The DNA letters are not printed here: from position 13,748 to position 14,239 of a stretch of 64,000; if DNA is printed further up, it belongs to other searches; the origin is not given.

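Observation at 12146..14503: Protein with three tandem novel 'CSWCG…H…CxxC…CxxC' cysteine-rich modules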

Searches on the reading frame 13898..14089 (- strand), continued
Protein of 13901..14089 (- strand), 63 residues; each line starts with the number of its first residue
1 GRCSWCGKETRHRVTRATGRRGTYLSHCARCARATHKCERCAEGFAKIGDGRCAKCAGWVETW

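Call 50: list_cluster_members(proteins=[P0156, P0182, P0145, P0132, P0220, P0224, P0212, P0237, P0148, P0111])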
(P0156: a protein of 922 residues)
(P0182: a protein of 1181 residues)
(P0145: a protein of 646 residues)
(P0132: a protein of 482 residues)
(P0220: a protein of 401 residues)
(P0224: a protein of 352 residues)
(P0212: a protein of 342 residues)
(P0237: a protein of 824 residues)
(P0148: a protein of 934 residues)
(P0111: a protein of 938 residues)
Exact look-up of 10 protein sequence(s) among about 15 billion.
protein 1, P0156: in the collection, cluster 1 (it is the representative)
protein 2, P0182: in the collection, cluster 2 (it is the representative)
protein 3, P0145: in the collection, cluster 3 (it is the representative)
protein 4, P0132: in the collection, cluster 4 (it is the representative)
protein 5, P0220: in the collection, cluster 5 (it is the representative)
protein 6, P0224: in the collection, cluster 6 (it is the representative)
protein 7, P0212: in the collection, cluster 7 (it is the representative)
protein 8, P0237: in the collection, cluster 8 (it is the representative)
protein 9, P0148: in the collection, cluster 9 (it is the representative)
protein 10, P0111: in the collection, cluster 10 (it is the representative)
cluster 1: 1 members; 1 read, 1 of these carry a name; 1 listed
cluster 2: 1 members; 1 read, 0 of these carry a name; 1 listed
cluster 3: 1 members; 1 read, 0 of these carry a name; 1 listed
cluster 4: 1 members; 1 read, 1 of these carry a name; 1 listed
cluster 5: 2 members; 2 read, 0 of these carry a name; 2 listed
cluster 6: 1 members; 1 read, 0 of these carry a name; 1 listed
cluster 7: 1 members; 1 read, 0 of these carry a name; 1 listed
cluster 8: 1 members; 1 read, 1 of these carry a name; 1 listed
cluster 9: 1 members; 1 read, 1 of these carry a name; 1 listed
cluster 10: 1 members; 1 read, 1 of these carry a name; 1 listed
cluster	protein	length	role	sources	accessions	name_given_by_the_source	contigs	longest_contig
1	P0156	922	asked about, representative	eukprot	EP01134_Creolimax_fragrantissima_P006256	CFRG6256T1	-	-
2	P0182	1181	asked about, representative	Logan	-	-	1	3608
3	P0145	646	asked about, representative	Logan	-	-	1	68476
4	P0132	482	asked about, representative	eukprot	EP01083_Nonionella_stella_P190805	706548_1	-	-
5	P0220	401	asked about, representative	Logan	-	-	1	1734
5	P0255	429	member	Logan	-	-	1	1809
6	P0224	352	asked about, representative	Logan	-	-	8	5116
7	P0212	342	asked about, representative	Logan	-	-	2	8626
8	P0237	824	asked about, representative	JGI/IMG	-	hypothetical protein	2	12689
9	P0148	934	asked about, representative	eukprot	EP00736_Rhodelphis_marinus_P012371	Rmarinus@m.9702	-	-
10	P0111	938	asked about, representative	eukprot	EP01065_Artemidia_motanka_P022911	TRINITY_DN27170_c0_g1_i1.p1 TRINITY_DN27170_c0_g1~~TRINITY_DN27170_c0_g1_i1.p1 ORF ...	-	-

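Call 53: fold_search(model_id=the predicted structure, library=pdb)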
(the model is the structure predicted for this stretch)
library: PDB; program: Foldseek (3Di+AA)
matches with E <= 10: 5; with E <= 0.001: 0
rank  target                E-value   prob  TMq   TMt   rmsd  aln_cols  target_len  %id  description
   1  1nr4_H                7.2e+00  0.03  0.28  0.28   4.0        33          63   12  High resolution crystal structures of thymus and activation-regulated chemokine (released 2003-08-05)
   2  2yzt                  7.7e+00  0.06  0.30  0.29   2.9        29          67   21  Crystal structure of uncharacterized conserved protein from Thermus thermophilus HB8 (released 2007-11-06)
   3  4kbc_A                8.2e+00  0.09  0.35  0.09   4.2        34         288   20  CK1d in complex with {4-[3-(4-FLUOROPHENYL)-1H-PYRAZOL-4-YL]PYRIDIN-2-YL}METHANOL inhibitor (released 2013-09-18)
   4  9gr0_C                8.2e+00  0.02  0.20  0.04   3.9        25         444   16  Interaction with AK2A links AIFM1 to cellular energy metabolism. The cryo-EM structure of dimeric AIFM1 bound by AK2A. (released 2025-07-09)
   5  2a28_A                8.8e+00  0.04  0.23  0.26   1.9        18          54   22  Atomic-resolution crystal structure of the second SH3 domain of yeast Bzz1 determined from a pseudomerohedrally twinne (released 2006-09-12)

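Call 55: find_encoding_contigs(protein=P0095, flank=8000, max_places=4)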
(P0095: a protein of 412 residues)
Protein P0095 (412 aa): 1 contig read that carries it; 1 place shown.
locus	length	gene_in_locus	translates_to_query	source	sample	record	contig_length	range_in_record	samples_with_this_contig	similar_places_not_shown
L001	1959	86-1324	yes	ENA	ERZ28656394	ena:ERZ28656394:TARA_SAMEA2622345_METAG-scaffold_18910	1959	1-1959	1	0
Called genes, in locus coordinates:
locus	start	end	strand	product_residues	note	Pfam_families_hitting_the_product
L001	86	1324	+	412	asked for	-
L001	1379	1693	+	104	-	-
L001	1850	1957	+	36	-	?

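Call 56: find_encoding_contigs(protein=P0238, flank=10000, max_places=3)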
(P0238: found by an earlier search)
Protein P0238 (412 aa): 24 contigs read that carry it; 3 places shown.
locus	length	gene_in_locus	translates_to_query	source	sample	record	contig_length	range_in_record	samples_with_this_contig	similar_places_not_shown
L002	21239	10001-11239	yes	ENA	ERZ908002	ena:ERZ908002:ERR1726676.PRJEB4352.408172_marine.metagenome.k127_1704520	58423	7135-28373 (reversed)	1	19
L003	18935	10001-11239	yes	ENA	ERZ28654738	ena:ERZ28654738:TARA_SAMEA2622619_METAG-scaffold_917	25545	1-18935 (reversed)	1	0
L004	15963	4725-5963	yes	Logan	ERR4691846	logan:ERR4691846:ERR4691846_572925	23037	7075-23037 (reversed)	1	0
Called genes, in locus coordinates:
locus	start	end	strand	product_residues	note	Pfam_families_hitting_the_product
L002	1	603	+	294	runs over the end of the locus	PF03544:TonB_C (weak)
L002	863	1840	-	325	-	-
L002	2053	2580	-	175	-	-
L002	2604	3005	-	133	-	PF14435:SUKH-4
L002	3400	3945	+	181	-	-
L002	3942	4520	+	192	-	-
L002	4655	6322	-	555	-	PF12450:vWF_A, PF00092:VWA, PF13519:VWA_2, PF13768:VWA_3 (weak), PF12034:YfbK_C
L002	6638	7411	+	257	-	PF02985:HEAT (faint), PF13646:HEAT_2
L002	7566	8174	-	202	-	-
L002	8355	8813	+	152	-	-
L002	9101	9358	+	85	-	-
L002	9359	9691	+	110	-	-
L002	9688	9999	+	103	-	-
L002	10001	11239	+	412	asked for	-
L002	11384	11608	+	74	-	-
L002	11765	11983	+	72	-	-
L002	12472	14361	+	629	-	-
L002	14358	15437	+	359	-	-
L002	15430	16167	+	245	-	-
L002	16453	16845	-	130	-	-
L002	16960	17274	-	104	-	-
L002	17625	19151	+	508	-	PF20208:ARPP-1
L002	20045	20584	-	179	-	PF00588:SpoU_methylase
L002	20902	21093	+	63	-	-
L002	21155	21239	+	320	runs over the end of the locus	PF01040:UbiA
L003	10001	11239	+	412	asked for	-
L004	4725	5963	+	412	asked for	-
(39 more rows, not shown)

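Call 58: search_protein_families(library=ncbifam, proteins=[P0238, P0096], max_evalue=0.01)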
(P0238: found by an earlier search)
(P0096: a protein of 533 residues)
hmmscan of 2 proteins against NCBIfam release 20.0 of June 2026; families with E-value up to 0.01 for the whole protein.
P0238 (412 aa): 0 families

P0096 (533 aa): 0 families

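Call 62: find_related_loci(query=P0238, collection=genome_contigs, flank=8000)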
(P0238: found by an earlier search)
Query P0238 (412 aa) in genome_contigs; peptide patterns used: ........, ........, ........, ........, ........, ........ (x = any residue, [..] = any of these).
29 stretches matched a pattern; 3 encode a relative of the query (tblastn E <= 1e-3); 2 distinct loci.
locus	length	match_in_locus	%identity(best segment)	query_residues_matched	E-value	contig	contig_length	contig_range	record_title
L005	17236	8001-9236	100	1-412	0e+0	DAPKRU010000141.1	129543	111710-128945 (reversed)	MAG TPA_asm: Polyangiaceae bacterium LLY-WYZ-15_(1-7) isolate LLY-WYZ-15_3 k141_998986, whole genome shotgun sequence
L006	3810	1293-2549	56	2-412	1e-160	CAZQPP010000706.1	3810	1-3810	MAG TPA_asm: uncultured Myxococcales bacterium isolate SRP077602_co2_114 genome assembly, contig: NODE_35992_length_3810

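Call 68: search_protein_families(library=padloc, proteins=[P0238, L002:9101-9358:+, L002:9359-9691:+, L002:9688-9999:+, L002:11384-11608:+, L002:11765-11983:+, L002:12472-14361:+, L002:14358-15437:+, L002:15430-16167:+, L002:17625-19151:+], max_evalue=0.01)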
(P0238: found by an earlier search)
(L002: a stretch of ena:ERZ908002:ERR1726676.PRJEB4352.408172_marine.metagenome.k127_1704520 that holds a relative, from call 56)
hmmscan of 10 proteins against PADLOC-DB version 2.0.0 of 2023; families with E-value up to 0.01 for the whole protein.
P0238 (412 aa): 0 families

L002:9101-9358:+ (85 aa): 0 families

L002:9359-9691:+ (110 aa): 0 families

L002:9688-9999:+ (103 aa): 0 families

L002:11384-11608:+ (74 aa): 0 families

L002:11765-11983:+ (72 aa): 0 families

L002:12472-14361:+ (629 aa): 0 families

L002:14358-15437:+ (359 aa): 0 families

L002:15430-16167:+ (245 aa): 0 families

L002:17625-19151:+ (508 aa): 0 families

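Call 80: search_protein_families(library=pfam, proteins=[L002:9101-9358:+, L002:9359-9691:+, L002:9688-9999:+, L002:11765-11983:+, L002:8355-8813:+], max_evalue=0.1)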
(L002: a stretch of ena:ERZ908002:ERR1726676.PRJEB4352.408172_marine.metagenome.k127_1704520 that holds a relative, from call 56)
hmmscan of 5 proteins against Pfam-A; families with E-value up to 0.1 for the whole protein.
L002:9101-9358:+ (85 aa): 0 families

L002:9359-9691:+ (110 aa): 3 families
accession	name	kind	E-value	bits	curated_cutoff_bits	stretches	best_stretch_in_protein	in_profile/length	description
PF07889.17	DUF1664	-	4.9e-05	23.8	34.6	1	16-86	50-120/124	Protein of unknown function (DUF1664)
PF16454.10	PI3K_P85_iSH2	-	0.013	15.5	31.5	1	57-93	99-135/161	Phosphatidylinositol 3-kinase regulatory subunit P85 inter-SH2 domain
PF10635.14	DisA-linker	-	0.036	14.3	25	0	69-90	8-29/142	DisA bacterial checkpoint controller linker region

L002:9688-9999:+ (103 aa): 1 family
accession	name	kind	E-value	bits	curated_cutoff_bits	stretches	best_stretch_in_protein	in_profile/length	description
PF07321.17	YscO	-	0.018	15.5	28.8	1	21-71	5-53/149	Type III secretion protein YscO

L002:11765-11983:+ (72 aa): 0 families

L002:8355-8813:+ (152 aa): 0 families
